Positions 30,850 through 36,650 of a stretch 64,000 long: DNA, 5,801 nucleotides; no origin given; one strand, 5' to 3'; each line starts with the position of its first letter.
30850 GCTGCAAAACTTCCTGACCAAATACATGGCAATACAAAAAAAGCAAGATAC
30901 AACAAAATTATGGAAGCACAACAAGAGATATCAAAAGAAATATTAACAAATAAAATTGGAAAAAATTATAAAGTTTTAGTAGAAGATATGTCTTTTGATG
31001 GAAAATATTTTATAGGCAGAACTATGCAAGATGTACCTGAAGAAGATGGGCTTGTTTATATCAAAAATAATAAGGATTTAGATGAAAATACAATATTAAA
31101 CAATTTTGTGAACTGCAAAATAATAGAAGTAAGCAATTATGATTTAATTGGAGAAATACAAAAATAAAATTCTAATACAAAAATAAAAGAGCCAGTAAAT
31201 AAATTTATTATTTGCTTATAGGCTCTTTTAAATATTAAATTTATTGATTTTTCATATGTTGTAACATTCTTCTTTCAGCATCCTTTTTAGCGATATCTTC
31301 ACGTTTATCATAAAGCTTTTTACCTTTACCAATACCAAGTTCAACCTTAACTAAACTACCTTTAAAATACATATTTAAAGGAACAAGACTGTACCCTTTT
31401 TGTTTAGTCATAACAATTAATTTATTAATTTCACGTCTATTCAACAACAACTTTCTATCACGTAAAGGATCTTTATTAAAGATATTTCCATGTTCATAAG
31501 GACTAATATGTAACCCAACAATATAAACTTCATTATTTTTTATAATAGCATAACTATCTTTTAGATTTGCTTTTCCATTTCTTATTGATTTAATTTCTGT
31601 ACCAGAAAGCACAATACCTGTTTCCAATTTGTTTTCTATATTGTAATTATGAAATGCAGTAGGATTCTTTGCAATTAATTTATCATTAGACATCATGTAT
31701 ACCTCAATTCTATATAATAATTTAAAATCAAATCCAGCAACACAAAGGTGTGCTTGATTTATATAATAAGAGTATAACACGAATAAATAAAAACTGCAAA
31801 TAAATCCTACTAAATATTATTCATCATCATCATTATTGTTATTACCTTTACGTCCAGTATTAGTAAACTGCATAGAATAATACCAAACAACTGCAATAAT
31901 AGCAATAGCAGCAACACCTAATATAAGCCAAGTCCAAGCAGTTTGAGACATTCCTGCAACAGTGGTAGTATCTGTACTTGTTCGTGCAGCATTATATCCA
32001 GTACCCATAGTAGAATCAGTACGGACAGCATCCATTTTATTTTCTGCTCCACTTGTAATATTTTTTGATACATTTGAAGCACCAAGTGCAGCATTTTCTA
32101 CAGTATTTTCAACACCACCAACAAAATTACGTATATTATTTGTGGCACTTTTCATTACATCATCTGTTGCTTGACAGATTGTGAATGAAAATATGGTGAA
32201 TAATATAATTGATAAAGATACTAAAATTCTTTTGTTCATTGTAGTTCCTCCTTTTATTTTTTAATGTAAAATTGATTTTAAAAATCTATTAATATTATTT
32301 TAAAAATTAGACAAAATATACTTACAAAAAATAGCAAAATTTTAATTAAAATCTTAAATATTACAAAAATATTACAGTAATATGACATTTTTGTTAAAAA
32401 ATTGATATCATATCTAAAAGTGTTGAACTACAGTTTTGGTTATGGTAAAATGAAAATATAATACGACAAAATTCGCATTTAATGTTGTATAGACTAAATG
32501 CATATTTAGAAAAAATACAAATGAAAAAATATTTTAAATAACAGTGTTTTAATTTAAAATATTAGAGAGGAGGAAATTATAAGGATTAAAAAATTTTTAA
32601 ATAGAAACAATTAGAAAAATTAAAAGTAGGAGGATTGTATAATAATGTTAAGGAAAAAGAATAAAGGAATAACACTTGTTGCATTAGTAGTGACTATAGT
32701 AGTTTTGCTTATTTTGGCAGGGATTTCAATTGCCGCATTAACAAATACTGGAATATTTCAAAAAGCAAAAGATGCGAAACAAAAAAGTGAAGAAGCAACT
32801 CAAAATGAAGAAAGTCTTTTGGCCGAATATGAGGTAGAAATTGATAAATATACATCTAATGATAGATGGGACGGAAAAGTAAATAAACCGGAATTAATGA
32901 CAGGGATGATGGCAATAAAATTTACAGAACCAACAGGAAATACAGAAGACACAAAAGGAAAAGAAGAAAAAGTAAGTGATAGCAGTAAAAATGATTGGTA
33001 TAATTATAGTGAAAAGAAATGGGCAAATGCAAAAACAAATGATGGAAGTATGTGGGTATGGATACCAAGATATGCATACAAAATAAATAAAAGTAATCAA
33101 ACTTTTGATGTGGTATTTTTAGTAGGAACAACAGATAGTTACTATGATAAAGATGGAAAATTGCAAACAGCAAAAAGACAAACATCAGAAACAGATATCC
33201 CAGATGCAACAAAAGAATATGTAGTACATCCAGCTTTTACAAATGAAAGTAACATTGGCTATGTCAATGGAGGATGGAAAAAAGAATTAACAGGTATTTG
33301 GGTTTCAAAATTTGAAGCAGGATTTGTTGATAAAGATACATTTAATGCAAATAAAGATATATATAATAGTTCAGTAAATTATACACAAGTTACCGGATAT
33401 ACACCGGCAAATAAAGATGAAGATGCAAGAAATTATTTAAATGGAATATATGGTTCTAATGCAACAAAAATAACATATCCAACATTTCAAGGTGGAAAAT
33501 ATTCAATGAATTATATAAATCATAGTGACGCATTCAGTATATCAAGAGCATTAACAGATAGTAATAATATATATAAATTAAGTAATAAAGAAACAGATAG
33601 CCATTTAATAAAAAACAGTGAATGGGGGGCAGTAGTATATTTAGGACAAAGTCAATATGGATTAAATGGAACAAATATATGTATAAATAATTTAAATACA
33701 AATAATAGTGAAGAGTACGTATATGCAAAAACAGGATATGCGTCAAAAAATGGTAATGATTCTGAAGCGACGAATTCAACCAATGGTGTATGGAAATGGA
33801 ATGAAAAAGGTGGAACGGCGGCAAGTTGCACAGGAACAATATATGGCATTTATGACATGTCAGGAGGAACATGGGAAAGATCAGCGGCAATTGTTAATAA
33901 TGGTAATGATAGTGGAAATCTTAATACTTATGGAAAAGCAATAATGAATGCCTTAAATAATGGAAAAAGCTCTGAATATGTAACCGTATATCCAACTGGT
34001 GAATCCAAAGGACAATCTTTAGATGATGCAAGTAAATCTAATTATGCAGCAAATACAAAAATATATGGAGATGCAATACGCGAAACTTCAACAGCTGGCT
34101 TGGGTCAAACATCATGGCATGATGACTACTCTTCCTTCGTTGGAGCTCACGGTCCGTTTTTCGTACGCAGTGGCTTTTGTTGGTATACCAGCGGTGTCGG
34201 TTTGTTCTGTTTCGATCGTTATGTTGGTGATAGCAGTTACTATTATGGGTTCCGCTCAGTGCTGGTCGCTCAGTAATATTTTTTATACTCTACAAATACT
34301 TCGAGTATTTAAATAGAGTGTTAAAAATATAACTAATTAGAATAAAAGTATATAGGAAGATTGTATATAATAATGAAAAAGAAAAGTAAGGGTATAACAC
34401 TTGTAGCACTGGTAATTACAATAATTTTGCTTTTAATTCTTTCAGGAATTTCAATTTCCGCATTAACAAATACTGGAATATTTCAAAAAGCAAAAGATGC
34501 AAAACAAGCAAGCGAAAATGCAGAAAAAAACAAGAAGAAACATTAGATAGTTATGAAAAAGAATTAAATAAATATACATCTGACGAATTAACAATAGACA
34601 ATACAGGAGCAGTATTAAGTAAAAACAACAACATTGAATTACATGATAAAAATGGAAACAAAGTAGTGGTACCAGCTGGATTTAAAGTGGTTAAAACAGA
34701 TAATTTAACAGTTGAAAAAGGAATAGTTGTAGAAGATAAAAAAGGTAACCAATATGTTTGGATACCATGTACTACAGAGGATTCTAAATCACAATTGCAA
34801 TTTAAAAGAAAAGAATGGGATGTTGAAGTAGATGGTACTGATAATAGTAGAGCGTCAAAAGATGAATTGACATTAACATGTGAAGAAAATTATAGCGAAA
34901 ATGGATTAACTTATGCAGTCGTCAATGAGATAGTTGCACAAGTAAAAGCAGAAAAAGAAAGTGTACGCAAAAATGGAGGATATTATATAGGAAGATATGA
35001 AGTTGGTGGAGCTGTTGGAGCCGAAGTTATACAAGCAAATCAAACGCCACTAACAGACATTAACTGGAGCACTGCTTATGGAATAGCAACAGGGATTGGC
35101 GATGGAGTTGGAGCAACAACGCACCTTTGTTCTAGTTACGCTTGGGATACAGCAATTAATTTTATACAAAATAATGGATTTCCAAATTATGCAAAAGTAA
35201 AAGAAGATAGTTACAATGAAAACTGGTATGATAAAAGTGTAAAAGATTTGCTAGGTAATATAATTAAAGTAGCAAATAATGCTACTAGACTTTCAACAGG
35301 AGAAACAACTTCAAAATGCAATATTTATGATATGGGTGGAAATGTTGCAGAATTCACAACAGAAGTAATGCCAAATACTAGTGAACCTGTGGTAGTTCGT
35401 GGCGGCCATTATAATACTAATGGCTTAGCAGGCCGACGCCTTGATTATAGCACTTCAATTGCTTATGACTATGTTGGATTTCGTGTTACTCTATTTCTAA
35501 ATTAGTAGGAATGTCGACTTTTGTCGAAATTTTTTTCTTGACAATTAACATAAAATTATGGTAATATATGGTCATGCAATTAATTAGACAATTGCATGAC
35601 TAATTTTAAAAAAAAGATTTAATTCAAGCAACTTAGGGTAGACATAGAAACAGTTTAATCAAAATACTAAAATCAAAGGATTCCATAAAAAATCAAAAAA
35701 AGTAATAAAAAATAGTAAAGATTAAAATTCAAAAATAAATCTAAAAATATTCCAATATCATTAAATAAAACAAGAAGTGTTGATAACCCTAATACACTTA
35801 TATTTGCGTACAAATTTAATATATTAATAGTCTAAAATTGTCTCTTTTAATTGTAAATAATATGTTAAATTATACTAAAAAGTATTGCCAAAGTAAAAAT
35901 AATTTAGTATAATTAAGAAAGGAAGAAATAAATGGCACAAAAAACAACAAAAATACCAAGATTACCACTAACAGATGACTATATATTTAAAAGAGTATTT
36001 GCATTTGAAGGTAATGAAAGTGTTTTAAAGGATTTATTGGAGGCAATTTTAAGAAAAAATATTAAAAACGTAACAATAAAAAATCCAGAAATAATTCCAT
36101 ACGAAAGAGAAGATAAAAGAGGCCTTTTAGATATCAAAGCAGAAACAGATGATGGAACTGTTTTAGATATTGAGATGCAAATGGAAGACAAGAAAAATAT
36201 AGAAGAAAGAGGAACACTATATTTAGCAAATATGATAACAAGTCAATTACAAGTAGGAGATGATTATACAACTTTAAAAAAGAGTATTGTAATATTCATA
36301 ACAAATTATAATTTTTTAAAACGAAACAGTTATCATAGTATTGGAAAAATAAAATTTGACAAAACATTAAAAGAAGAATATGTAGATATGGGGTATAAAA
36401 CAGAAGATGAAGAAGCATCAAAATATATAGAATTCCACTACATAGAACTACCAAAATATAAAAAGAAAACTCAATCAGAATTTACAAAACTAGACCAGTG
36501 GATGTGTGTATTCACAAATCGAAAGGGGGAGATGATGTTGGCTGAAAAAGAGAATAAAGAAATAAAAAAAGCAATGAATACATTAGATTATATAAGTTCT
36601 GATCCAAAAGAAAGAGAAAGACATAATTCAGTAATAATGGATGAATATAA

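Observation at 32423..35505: Tandem paralogs fusing a pilin-like N-terminal segment to an FGE-sulfatase (SUMF1/EgtB/PvdO-type) domain, behind a long leader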

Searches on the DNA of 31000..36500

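Call 74: search_rna_families(source=window, start=31000, end=36500, threshold=evalue, max_evalue=1)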
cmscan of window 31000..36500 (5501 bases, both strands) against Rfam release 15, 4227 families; matches with E-value up to 1: 0.
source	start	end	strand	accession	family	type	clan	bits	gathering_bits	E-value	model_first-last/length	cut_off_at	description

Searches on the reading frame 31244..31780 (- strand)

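Call 16: search_protein_families(library=pfam, proteins=[window:31244-31780:-], max_evalue=0.001)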
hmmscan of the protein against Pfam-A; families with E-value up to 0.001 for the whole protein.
window:31244-31780:- (179 aa): 1 family
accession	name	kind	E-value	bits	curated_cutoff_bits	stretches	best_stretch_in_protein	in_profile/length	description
PF01668.23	SmpB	-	6.4e-59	198.4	27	1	36-178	1-143/143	SmpB protein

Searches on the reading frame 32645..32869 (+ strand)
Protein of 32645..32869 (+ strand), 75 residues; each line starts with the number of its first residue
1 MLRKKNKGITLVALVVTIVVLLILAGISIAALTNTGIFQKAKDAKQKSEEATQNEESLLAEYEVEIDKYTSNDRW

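Call 51: find_homologous_proteins(query=window:32645-32869:+, max_evalue=0.001)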
Query seq(75 aa) (75 aa): 1482 proteins with E <= 0.001 among 1551 candidates; the best 120 are listed.
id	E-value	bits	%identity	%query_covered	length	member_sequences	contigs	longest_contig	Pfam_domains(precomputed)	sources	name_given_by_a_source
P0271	1.6e-31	124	96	93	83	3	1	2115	PF07963.18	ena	-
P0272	1.1e-27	112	75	100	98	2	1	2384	-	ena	-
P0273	8.7e-25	103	75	96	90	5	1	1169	-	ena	-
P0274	5.4e-24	101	74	96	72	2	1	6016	-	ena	-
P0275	1.6e-23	99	73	100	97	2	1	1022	-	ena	-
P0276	2.0e-23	99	72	96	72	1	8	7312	-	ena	-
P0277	2.7e-23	98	74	96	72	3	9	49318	-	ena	-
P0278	3.0e-23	98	75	96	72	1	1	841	PF07963.18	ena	-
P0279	4.5e-23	98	76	95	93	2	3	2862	-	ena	-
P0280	4.5e-23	98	72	96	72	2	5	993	-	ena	-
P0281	4.5e-23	98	71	96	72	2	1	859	-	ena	-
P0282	5.7e-23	97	71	96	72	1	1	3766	PF07963.18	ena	-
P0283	7.6e-23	97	72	100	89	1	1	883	-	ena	-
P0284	9.4e-23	97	70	97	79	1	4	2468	-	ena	-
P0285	1.6e-22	96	72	96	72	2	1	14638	-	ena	-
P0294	7.7e-22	94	68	97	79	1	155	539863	-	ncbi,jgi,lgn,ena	jgi:Tfp pilus assembly protein PilE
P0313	4.4e-21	91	67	96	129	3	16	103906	-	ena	-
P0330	2.4e-20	89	66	96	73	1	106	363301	-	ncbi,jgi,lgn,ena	-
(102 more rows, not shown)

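Call 53: find_encoding_contigs(protein=P0294, flank=8000, max_places=3)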
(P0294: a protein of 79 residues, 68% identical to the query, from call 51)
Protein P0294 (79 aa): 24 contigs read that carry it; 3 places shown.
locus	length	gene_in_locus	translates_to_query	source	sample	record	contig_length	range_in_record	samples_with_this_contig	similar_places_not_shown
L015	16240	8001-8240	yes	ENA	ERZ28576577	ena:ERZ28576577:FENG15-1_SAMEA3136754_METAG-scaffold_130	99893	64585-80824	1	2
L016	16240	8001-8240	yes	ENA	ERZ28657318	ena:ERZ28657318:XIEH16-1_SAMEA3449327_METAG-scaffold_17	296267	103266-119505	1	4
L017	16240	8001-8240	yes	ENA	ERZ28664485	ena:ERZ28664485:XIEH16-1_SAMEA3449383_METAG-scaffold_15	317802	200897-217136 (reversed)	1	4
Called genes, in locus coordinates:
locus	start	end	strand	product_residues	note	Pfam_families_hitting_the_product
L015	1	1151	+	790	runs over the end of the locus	PF01588:tRNA_bind, PF03483:B3_4, PF03484:B5, PF17759:tRNA_synthFbeta, PF03147:FDX-ACB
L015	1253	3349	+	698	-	PF12698:ABC2_membrane_3, PF01061:ABC2_membrane (weak)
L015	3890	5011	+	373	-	-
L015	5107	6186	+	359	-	-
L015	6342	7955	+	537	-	-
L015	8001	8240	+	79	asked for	-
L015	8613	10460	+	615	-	-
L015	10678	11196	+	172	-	PF09419:PGP_phosphatase, PF13419:HAD_2 (weak), PF08282:Hydrolase_3 (faint), PF00702:Hydrolase, PF13242:Hydrolase_like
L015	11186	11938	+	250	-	PF01478:Peptidase_A24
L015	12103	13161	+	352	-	PF01321:Creatinase_N, PF00557:Peptidase_M24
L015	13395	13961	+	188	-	PF08207:EFP_N, PF01132:EFP, PF09285:Elong-fact-P_C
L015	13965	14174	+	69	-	-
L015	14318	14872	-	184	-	PF01551:Peptidase_M23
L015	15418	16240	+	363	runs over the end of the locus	PF01926:MMR_HSR1, PF02421:FeoB_N, PF06071:YchF-GTPase_C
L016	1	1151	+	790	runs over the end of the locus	PF01588:tRNA_bind, PF03483:B3_4, PF03484:B5, PF17759:tRNA_synthFbeta, PF03147:FDX-ACB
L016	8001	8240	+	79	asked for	-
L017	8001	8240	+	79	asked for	-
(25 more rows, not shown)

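Call 54: find_encoding_contigs(protein=P0330, flank=8000, max_places=3)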
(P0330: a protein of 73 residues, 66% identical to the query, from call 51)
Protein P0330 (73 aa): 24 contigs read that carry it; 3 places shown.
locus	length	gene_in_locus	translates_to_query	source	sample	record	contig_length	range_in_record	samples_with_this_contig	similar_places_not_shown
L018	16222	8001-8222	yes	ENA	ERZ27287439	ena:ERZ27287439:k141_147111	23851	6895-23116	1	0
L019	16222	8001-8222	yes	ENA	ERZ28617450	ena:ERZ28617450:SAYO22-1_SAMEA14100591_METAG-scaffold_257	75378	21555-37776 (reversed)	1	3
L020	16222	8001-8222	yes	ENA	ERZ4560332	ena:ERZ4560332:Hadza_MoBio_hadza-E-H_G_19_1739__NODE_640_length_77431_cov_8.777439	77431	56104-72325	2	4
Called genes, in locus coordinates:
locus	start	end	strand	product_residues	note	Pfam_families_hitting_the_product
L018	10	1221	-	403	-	PF00579:tRNA-synt_1b, PF22421:SYY_C-terminal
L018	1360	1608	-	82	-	-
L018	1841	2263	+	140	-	PF18073:Zn_ribbon_LapB, PF13481:AAA_25, PF03796:DnaB_C, PF06745:ATPase, PF23442:DUF7125 (weak), PF13191:AAA_16 (weak)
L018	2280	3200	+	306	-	PF06745:ATPase, PF13541:ChlI, PF05362:Lon_C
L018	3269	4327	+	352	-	PF02457:DAC, PF10635:DisA-linker, PF12826:HHH_2 (faint), PF14520:HHH_5 (faint)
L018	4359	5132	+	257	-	PF00160:Pro_isomerase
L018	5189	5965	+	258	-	PF00149:Metallophos, PF13277:YmdB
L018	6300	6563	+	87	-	PF04232:SpoVS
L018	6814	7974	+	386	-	-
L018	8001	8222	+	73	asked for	-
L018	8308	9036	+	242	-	-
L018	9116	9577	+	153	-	PF00692:dUTPase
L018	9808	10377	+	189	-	PF02559:CarD_TRCF_RID, PF21095:CarD_C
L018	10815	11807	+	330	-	-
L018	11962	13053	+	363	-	PF01926:MMR_HSR1, PF02421:FeoB_N, PF06071:YchF-GTPase_C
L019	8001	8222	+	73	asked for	-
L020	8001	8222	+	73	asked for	-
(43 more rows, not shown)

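Call 55: find_encoding_contigs(protein=P0313, flank=6000, max_places=2)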
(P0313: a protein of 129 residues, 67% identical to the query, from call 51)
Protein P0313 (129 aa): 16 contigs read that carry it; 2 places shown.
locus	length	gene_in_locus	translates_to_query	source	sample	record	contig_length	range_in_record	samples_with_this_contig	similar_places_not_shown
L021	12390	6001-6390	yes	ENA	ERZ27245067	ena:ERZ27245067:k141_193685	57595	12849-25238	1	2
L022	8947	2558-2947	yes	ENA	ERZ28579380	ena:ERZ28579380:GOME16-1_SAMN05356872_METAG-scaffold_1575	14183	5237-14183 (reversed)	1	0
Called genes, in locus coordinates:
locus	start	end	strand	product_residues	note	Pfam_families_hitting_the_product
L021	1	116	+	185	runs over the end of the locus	PF01195:Pept_tRNA_hydro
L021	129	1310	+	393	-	PF00575:S1 (weak), PF10150:RNase_E_G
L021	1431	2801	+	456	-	PF00919:UPF0004, PF04055:Radical_SAM, PF18693:TRAM_2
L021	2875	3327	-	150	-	PF01668:SmpB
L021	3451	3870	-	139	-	-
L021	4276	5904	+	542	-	-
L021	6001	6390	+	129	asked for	-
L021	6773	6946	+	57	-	-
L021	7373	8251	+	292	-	PF12784:PDDEXK_2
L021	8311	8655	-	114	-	-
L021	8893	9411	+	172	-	PF03099:BPL_LplA_LipB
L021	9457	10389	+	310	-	PF08392:FAE1_CUT1_RppA, PF08545:ACP_syn_III, PF08541:ACP_syn_III_C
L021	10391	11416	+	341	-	PF00698:Acyl_transf_1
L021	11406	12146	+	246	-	PF00106:adh_short, PF01370:Epimerase (weak), PF08659:KR, PF23441:SDR, PF13561:adh_short_C2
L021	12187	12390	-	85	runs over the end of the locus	-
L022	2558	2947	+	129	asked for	-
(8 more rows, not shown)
